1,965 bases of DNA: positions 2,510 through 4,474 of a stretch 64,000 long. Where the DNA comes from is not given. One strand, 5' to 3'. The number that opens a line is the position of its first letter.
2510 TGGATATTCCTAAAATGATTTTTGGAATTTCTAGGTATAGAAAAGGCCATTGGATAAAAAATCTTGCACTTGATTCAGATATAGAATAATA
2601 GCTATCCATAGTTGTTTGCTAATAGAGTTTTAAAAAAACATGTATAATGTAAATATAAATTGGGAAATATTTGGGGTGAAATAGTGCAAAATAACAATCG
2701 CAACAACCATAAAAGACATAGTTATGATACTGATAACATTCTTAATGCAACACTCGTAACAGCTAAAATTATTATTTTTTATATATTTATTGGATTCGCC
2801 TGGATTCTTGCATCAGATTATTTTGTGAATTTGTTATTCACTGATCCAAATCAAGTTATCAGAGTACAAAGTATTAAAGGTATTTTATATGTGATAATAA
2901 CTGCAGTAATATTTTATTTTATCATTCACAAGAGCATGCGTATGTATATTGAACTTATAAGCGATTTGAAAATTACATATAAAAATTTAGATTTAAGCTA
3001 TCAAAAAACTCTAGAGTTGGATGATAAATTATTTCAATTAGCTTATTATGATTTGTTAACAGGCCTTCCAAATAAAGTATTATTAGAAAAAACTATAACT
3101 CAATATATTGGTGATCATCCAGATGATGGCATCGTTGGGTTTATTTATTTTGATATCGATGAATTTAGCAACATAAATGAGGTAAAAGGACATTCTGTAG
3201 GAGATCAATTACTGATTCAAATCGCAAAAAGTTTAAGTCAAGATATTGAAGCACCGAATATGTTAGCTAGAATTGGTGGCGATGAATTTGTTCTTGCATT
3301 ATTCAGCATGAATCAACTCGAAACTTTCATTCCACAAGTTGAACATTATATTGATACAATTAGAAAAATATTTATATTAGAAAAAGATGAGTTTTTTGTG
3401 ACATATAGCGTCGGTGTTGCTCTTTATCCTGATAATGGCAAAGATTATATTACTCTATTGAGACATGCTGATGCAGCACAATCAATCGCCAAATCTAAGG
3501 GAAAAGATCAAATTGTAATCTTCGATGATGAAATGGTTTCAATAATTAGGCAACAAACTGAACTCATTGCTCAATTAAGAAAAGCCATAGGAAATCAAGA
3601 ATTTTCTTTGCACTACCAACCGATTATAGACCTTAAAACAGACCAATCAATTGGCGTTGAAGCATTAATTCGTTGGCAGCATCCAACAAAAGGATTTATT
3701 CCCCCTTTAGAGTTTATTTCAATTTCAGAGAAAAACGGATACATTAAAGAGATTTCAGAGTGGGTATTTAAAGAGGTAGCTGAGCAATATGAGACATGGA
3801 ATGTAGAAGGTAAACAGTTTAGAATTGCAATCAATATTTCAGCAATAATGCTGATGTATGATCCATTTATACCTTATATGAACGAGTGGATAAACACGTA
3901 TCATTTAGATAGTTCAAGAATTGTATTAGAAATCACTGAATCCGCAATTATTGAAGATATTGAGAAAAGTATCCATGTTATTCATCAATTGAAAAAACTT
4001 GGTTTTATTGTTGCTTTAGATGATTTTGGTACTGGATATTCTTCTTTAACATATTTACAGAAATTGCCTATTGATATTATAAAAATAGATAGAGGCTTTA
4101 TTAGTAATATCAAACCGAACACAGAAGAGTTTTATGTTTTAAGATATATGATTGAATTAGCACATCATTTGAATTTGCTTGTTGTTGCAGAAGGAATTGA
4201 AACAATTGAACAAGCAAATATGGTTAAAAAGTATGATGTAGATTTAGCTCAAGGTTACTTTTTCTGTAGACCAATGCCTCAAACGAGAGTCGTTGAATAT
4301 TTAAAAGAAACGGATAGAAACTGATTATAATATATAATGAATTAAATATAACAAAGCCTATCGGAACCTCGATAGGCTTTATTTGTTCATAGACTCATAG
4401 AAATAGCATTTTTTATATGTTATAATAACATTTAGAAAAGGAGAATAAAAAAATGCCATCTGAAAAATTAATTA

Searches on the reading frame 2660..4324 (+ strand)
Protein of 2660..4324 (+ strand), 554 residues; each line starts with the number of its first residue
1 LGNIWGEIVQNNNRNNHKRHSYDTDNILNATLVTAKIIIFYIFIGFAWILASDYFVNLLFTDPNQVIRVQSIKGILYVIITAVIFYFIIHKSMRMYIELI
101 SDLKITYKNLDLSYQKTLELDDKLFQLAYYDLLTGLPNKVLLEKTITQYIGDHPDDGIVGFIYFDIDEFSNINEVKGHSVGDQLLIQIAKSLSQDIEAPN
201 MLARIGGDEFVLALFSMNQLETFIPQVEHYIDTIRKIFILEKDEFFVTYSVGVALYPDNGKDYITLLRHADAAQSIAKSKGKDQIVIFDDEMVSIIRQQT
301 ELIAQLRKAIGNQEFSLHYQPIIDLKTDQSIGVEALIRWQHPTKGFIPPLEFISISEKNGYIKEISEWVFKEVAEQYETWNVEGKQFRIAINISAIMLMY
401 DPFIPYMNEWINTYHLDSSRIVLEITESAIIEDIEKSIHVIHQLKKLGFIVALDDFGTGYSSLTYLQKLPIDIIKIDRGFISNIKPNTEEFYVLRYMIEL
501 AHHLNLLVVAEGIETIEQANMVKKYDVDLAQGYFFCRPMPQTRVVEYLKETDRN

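Call 40: search_protein_families(library=pfam, proteins=[window:2660-4324:+])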
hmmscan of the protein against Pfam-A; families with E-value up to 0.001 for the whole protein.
window:2660-4324:+ (554 aa): 2 families
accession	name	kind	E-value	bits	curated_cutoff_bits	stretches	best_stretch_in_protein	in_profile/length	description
PF00563.25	EAL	-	9.9e-76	254.6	31.3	1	305-538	3-236/236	EAL domain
PF00990.26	GGDEF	-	2e-33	115.9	23.8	1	128-283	1-160/161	Diguanylate cyclase, GGDEF domain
